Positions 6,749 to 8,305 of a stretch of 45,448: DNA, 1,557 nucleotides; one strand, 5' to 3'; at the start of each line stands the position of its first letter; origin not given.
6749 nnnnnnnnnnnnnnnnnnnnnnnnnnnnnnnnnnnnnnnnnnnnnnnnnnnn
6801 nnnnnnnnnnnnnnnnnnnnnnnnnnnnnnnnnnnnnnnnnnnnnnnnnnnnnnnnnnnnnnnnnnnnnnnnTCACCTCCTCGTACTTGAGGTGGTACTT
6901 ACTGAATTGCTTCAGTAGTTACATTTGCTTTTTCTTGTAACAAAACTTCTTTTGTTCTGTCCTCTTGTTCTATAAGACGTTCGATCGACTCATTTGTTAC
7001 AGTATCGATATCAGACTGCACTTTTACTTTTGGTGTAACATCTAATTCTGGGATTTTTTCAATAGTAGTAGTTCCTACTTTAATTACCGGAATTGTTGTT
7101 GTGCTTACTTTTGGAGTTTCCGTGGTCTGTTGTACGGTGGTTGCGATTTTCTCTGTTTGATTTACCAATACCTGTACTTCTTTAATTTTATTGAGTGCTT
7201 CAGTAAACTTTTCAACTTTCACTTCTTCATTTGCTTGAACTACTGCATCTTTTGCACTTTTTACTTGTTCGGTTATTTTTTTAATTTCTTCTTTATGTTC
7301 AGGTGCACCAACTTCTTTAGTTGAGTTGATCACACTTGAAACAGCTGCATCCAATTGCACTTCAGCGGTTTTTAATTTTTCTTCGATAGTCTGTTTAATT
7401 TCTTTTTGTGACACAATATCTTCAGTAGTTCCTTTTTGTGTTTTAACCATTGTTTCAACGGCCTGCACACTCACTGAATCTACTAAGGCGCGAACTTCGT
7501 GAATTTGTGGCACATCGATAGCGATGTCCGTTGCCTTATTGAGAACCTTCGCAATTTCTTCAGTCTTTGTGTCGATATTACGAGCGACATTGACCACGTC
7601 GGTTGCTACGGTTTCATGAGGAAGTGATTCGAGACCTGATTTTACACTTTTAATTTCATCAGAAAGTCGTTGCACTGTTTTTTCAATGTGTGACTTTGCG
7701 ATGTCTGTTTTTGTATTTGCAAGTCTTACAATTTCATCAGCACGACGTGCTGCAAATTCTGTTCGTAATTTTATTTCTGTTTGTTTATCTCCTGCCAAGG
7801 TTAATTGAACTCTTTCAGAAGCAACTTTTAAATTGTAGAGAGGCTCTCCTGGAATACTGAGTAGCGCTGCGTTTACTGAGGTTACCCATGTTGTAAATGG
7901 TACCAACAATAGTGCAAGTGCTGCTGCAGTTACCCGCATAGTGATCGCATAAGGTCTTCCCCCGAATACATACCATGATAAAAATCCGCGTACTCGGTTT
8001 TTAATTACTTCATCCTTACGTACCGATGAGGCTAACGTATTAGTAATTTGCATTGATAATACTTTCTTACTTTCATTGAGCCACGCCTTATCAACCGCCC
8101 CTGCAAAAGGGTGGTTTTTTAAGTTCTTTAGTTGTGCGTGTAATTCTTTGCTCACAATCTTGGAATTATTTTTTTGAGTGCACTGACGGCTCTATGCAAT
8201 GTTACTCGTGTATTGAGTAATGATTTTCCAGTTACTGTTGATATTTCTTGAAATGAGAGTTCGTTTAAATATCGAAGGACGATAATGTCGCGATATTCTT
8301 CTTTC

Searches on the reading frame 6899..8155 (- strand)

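Call 90: search_protein_families(library=pfam, proteins=[window:6899-8155:-], max_evalue=0.00001)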
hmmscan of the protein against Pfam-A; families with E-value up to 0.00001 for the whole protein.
window:6899-8155:- (418 aa): 1 family
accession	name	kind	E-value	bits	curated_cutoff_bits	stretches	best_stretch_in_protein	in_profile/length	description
PF18915.5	DUF5667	-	1.2e-10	42.1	27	1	101-208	3-96/99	Domain of unknown function (DUF5667)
